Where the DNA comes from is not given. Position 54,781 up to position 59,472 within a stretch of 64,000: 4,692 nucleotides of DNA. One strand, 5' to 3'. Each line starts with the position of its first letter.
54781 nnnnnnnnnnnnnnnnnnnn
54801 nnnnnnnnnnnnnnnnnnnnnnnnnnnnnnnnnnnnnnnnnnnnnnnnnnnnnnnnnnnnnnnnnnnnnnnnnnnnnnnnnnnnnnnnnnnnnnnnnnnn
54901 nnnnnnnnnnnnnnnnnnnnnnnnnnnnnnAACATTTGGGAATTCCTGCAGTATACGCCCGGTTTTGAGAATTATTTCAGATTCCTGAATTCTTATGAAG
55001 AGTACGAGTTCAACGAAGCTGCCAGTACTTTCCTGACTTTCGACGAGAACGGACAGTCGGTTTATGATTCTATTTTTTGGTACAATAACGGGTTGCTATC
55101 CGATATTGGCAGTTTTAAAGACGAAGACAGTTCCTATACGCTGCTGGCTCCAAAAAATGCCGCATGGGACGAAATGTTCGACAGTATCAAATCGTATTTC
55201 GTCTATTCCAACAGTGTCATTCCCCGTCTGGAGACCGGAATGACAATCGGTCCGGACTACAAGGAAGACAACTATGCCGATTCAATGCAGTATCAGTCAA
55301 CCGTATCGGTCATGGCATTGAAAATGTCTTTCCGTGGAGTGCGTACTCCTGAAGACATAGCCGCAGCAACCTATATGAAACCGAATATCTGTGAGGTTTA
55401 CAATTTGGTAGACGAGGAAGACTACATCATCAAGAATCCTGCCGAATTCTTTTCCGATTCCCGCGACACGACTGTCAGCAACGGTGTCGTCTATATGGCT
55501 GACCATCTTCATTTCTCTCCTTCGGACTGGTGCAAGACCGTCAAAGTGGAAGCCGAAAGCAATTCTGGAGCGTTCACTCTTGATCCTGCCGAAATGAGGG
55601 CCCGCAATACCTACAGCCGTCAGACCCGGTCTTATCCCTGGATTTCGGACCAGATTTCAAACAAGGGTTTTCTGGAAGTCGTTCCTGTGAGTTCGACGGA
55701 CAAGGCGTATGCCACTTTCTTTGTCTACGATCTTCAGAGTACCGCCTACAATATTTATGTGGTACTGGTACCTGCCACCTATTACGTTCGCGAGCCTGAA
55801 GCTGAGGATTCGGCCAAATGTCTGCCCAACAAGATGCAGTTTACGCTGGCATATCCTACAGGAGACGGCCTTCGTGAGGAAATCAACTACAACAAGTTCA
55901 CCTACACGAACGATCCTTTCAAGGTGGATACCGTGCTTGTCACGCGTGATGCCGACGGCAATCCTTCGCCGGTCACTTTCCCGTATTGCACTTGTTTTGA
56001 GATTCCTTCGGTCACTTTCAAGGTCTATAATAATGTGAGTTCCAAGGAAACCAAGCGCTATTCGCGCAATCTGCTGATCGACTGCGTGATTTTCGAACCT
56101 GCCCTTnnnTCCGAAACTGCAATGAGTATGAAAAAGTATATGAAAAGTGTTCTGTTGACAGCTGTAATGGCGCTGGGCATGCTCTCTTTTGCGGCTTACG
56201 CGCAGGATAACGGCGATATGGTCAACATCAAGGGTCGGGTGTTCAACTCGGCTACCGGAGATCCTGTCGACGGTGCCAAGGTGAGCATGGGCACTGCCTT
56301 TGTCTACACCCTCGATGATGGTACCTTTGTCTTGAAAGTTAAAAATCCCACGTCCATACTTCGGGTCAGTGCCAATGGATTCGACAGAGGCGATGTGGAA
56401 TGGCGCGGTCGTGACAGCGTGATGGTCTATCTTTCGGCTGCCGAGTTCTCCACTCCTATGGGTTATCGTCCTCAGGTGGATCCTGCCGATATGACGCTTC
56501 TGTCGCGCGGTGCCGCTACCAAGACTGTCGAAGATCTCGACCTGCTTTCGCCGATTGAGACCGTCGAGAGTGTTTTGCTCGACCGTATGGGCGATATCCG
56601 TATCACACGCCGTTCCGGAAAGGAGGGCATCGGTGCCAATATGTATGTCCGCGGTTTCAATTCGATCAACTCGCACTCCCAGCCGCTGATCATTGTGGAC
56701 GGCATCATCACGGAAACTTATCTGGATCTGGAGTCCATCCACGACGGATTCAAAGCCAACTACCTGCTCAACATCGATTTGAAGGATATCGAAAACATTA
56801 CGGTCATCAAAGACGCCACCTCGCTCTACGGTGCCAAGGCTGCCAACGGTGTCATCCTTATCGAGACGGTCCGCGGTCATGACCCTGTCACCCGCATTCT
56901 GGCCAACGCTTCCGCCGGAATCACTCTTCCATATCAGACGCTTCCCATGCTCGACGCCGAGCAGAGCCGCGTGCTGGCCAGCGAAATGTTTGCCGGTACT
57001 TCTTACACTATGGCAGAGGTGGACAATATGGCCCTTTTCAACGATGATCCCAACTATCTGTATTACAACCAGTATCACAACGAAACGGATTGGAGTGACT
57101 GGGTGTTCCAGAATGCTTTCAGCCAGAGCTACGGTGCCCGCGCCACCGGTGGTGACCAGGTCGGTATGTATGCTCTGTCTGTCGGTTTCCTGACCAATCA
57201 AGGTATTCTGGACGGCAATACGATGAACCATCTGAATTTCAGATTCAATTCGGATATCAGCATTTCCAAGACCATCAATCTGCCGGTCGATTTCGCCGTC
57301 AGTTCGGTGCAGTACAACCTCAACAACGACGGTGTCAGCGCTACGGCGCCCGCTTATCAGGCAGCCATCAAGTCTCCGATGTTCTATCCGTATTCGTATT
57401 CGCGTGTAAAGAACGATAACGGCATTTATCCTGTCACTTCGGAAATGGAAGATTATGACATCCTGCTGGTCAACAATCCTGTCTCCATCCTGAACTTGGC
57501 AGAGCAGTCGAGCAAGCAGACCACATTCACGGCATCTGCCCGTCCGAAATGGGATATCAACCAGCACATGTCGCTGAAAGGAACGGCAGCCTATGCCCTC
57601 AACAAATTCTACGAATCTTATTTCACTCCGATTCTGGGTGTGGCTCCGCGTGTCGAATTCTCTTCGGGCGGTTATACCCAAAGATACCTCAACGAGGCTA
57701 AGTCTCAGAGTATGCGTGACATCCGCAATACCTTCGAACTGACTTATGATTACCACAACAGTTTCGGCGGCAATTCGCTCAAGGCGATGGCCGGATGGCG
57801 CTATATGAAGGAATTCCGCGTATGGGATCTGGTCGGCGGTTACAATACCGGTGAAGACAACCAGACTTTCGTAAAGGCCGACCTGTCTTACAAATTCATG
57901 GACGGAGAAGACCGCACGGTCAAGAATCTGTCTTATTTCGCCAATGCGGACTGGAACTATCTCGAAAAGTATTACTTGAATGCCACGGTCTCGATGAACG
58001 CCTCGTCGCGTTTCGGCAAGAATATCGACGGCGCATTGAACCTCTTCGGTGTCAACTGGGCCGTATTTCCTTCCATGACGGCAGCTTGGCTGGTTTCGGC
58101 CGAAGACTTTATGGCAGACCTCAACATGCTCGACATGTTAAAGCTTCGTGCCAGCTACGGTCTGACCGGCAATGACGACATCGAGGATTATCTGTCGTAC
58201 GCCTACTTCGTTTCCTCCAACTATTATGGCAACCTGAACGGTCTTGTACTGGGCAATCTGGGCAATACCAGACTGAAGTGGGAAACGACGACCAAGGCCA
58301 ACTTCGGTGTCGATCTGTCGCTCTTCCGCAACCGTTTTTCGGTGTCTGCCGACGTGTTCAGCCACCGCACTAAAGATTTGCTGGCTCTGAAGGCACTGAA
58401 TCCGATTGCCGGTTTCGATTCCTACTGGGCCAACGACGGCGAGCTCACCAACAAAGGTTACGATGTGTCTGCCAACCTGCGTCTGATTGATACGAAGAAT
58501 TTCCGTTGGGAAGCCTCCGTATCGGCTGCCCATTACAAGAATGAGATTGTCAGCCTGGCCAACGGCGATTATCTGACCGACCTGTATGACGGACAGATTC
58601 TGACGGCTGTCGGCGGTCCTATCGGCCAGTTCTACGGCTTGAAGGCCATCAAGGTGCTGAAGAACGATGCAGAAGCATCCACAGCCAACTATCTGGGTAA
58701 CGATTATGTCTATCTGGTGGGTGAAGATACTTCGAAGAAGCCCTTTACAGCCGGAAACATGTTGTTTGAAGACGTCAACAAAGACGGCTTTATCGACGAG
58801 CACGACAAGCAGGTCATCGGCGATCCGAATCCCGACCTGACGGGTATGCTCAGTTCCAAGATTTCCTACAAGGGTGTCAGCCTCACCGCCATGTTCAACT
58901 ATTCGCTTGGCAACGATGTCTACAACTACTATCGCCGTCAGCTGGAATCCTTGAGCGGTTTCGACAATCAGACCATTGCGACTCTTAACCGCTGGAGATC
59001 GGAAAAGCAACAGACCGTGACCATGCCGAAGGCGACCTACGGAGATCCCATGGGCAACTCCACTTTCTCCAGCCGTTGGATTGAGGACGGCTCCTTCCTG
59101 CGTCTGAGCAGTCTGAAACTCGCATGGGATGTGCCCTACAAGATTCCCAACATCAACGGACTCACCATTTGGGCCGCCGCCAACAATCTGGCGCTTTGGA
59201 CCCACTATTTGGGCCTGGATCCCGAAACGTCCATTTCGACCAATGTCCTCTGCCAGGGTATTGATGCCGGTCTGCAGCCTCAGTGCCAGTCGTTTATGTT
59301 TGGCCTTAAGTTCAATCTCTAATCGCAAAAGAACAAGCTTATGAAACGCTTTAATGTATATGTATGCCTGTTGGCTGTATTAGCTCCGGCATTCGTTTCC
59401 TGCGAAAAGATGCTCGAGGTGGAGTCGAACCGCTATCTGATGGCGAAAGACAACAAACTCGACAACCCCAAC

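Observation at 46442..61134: Enzyme-free, regulator-free tandem SusCD locus built around fasciclin lipoproteins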

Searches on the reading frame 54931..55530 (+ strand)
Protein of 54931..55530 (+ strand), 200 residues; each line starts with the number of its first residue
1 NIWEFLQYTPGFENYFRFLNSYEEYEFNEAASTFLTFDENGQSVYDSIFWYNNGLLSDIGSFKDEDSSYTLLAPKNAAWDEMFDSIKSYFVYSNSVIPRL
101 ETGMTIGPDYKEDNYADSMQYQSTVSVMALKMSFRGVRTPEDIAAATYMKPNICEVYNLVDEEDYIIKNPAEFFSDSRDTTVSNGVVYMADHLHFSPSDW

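Call 43: search_protein_families(library=pfam, proteins=[window:54931-55530:+], max_evalue=1)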
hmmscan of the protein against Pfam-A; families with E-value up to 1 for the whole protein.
window:54931-55530:+ (200 aa): 2 families
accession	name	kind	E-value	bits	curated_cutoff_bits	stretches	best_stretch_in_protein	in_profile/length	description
PF17361.7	DUF5387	-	0.013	15.8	27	1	43-174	12-131/222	Family of unknown function (DUF5387)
PF02469.27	Fasciclin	-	0.014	16.1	22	1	63-83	20-40/123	Fasciclin domain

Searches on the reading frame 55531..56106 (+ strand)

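Call 43: search_protein_families(library=pfam, proteins=[window:55531-56106:+], max_evalue=1)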
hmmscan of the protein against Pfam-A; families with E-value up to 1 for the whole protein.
window:55531-56106:+ (192 aa): 1 family
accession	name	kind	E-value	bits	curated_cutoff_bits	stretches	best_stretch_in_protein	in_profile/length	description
PF09642.15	YonK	-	0.16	12.6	25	0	39-71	5-38/60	YonK protein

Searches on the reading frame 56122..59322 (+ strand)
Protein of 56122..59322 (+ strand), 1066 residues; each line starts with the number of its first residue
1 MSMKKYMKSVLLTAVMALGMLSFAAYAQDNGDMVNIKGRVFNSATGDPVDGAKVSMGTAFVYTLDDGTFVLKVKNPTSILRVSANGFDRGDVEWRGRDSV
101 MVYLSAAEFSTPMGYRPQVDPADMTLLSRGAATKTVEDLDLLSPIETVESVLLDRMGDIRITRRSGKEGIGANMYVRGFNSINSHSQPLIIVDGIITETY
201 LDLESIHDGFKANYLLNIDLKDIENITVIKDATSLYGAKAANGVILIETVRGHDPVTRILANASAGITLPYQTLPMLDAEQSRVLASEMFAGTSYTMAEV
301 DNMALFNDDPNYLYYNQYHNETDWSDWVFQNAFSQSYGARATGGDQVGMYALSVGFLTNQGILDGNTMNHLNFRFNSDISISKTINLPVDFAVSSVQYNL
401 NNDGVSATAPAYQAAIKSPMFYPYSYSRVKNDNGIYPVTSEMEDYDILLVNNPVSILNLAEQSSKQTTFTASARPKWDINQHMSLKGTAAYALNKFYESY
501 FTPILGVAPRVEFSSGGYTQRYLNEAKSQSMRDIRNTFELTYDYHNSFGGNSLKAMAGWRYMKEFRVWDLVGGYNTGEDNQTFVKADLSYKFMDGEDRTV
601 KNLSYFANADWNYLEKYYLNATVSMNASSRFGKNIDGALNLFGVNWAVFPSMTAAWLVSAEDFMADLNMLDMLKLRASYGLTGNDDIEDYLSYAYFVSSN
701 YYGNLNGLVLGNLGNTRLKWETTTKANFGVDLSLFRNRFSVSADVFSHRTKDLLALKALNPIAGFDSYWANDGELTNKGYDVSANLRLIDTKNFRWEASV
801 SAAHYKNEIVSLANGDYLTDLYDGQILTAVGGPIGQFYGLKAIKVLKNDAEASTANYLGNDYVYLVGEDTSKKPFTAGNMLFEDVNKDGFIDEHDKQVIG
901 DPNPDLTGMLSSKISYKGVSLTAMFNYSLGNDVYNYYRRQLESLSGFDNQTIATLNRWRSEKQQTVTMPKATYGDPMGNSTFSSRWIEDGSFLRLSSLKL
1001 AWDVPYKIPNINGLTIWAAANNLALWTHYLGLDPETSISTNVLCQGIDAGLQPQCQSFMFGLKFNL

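Call 3: search_protein_families(library=pfam, proteins=[window:56122-59322:+], max_evalue=0.01)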
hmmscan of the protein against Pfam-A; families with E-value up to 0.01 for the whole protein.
window:56122-59322:+ (1066 aa): 4 families
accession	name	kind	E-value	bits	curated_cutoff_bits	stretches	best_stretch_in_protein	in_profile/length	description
PF00593.30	TonB_dep_Rec_b-barrel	-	6.5e-13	49.8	27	1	461-1023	55-436/436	TonB dependent receptor-like, beta-barrel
PF07715.20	Plug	-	2.7e-11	44.3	23.9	1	146-244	23-107/107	TonB-dependent Receptor Plug Domain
PF13620.12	CarboxypepD_reg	-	5.6e-05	23.8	32.3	1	36-90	2-62/82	Carboxypeptidase regulatory-like domain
PF13715.12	CarbopepD_reg_2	-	0.00015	22.2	32.2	1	36-90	1-58/88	CarboxypepD_reg-like domain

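Call 8: search_protein_families(library=ncbifam, proteins=[window:56122-59322:+], max_evalue=0.01)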
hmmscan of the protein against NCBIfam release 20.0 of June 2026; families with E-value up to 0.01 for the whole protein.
window:56122-59322:+ (1066 aa): 3 families
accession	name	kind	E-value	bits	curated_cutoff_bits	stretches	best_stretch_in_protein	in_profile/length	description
TIGR04056.1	OMP_RagA_SusC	subfamily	1.3e-179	599.7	368.25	1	35-1066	2-981/981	SusC/RagA family TonB-linked outer membrane protein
TIGR04057.1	SusC_RagA_signa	signature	2.9e-11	43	46.2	1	222-249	1-30/31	SusC/RagA subfamily TonB-dependent outer membrane receptor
NF053590.1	TonB_dep_TOL0244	equivalog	0.0044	15.7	645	0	217-254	106-144/604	TOL_0244 family TonB-dependent receptor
